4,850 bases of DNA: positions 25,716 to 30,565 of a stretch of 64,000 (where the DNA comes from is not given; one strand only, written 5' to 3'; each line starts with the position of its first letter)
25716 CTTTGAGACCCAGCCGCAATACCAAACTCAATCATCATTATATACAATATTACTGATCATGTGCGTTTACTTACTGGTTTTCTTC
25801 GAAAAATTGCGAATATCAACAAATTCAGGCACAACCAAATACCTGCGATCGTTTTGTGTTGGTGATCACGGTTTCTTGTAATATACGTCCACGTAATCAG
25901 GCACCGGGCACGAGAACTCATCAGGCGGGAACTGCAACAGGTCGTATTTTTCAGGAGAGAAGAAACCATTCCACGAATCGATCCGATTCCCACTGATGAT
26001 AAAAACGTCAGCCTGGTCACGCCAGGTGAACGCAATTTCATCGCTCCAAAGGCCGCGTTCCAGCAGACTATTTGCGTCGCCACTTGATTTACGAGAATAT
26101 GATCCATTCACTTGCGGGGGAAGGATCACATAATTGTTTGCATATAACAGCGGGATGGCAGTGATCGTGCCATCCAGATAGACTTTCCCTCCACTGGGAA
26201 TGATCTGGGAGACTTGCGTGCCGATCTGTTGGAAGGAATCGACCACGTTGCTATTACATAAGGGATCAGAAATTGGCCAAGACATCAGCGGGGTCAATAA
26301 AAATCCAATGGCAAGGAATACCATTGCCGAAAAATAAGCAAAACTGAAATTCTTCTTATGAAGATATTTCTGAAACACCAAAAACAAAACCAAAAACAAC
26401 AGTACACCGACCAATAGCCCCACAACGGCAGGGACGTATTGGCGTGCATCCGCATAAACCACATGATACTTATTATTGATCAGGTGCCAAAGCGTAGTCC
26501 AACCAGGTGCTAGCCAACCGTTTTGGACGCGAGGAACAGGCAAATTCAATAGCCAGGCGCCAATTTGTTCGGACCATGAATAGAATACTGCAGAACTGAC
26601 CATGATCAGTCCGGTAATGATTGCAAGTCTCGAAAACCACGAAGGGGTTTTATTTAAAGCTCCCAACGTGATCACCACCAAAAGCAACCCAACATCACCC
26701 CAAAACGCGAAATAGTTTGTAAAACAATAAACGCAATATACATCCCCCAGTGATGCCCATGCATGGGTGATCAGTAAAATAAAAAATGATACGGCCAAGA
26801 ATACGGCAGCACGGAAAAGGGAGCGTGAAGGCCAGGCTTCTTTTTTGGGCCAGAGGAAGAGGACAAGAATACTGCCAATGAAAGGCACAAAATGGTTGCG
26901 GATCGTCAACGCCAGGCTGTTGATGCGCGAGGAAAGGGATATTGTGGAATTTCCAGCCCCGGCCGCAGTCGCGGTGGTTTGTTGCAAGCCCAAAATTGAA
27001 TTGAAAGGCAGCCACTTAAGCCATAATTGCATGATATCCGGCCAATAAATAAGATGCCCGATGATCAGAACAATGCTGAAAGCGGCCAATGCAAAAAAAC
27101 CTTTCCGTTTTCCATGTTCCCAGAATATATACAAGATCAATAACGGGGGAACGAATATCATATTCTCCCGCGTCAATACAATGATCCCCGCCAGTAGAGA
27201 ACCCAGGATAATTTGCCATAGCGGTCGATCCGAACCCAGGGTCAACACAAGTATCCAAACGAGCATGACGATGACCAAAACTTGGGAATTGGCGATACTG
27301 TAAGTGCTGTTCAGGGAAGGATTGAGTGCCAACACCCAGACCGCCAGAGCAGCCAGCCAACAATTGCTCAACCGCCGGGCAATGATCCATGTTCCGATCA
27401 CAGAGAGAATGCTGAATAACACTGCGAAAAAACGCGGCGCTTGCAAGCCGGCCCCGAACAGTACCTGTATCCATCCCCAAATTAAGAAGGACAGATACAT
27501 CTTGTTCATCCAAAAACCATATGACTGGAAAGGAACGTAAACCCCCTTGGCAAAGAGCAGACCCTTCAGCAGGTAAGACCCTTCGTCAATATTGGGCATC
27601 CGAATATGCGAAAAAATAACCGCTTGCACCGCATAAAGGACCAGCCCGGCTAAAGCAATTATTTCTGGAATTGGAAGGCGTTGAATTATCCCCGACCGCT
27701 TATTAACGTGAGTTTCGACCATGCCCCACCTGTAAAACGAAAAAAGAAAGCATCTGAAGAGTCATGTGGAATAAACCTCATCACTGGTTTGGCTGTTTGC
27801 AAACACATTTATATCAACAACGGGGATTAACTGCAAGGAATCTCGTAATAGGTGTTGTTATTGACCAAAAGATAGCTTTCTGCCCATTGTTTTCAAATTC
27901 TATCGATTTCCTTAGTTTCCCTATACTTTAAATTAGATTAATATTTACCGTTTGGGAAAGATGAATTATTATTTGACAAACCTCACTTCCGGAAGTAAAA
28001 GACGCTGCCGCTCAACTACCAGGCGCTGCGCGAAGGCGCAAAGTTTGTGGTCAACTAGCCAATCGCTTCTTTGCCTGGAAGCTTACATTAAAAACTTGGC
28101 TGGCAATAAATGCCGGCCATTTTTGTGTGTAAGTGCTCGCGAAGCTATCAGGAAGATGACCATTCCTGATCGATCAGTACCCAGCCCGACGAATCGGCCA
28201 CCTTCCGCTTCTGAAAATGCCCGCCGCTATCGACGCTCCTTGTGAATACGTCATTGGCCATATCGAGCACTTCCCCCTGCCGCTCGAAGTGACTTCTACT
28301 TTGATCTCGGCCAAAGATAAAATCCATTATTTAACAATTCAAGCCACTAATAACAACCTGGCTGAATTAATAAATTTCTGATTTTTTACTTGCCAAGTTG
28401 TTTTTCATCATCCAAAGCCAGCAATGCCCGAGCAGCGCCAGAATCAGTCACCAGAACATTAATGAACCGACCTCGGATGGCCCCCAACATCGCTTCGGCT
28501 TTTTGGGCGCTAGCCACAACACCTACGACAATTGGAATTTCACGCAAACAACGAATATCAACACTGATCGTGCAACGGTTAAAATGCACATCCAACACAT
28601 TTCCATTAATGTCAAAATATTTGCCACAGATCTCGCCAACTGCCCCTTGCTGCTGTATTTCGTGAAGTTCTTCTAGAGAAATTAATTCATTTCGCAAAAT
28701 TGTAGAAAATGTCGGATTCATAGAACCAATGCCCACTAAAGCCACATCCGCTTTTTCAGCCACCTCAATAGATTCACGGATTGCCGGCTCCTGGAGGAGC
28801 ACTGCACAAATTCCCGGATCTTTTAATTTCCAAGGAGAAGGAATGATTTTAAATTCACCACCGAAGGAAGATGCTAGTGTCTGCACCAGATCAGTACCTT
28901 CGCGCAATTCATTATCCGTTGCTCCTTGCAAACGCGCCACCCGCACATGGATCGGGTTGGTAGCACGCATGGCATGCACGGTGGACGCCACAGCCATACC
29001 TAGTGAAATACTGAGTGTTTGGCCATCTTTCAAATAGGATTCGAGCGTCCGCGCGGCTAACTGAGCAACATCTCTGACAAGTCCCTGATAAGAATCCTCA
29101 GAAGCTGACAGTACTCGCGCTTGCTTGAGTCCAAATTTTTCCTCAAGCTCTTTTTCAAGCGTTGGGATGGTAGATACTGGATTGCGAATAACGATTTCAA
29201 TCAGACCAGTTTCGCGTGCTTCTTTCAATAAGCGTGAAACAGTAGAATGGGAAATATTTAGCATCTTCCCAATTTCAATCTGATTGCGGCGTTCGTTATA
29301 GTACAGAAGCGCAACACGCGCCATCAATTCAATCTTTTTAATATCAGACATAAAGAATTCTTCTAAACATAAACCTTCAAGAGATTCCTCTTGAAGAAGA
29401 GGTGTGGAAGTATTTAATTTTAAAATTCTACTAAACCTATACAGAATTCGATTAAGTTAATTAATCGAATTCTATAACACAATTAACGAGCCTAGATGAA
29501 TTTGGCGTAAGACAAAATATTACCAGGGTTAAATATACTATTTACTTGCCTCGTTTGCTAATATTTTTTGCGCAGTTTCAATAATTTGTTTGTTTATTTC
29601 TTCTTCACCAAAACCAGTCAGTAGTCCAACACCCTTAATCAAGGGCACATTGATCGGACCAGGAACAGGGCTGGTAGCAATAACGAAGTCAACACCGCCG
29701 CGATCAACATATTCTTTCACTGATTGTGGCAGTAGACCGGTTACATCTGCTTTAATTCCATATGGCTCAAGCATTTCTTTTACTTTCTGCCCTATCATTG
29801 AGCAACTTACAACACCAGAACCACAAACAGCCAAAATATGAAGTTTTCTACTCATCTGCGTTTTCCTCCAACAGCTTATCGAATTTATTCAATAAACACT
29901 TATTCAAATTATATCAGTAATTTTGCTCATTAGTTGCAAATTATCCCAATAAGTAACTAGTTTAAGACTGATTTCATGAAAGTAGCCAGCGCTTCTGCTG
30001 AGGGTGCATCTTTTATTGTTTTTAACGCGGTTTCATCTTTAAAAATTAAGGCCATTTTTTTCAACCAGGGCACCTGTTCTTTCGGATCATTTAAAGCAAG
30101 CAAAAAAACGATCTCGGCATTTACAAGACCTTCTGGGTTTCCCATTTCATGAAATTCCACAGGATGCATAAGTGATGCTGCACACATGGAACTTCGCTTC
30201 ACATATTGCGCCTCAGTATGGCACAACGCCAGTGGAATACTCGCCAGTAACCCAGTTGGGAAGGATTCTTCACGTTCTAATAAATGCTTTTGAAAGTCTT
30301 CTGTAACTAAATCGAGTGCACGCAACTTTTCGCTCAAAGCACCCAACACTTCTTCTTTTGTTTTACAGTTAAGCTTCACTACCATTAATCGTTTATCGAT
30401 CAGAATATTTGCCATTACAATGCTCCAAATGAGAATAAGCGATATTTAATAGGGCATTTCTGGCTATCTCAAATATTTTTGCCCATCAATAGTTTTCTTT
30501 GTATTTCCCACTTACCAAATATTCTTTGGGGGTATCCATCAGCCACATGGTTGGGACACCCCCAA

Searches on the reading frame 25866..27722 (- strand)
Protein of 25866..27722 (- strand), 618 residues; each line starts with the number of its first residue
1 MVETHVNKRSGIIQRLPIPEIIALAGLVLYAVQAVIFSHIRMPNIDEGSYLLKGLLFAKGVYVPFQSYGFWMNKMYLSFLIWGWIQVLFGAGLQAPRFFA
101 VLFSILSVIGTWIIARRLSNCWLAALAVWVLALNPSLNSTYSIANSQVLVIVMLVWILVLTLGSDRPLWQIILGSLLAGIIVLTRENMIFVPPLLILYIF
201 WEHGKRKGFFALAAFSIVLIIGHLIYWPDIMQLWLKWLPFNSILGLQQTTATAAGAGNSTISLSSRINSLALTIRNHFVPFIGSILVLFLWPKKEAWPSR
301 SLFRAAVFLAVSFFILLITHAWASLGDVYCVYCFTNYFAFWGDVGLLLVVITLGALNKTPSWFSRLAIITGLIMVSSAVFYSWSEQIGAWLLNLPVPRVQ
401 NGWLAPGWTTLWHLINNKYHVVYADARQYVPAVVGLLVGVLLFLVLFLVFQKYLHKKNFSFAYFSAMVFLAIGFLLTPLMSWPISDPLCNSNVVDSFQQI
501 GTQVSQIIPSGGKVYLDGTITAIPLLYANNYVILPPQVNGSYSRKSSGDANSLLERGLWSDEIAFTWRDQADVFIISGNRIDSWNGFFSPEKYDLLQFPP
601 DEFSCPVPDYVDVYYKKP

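Call 14: search_protein_families(library=pfam, proteins=[window:25866-27722:-], max_evalue=0.001)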
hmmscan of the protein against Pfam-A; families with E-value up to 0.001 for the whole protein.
window:25866-27722:- (618 aa): 1 family
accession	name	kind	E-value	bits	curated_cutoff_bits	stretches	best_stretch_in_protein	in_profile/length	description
PF13231.12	PMT_2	-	2e-08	35.1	26.1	1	78-225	7-159/160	Dolichyl-phosphate-mannose-protein mannosyltransferase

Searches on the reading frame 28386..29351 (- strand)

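Call 14: search_protein_families(library=pfam, proteins=[window:28386-29351:-], max_evalue=0.001)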
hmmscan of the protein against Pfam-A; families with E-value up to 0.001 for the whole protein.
window:28386-29351:- (321 aa): 6 families
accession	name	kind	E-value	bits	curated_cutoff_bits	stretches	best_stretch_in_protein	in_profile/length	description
PF04198.19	Sugar-bind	-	6.9e-64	216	27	1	64-312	8-257/257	Putative sugar-binding domain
PF04545.22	Sigma70_r4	-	1.9e-06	27.7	24.1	1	16-47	15-46/50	Sigma-70, region 4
PF12802.13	MarR_2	-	3.8e-06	27.4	27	1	15-53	13-52/61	MarR family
PF13412.12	HTH_24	-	3.2e-05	23.8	21.9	1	15-52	11-48/48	Winged helix-turn-helix DNA-binding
PF13545.12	HTH_Crp_2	-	3.4e-05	24.1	27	1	24-56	25-56/70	Crp-like helix-turn-helix domain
PF13384.12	HTH_23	-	0.0001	22.5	24.6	1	11-50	8-46/50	Homeodomain-like domain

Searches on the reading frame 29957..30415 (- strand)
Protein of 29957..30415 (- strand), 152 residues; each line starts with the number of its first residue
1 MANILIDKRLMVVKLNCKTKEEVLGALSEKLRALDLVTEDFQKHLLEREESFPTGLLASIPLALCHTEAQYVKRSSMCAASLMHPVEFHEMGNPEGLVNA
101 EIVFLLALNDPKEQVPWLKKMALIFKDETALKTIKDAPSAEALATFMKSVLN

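Call 14: search_protein_families(library=pfam, proteins=[window:29957-30415:-], max_evalue=0.001)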
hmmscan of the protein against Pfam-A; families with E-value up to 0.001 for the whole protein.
window:29957-30415:- (152 aa): 1 family
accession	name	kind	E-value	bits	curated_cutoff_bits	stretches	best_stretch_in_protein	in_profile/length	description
PF00359.27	PTS_EIIA_2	-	9.1e-23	81.3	27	1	5-148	2-142/144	Phosphoenolpyruvate-dependent sugar phosphotransferase system, EIIA 2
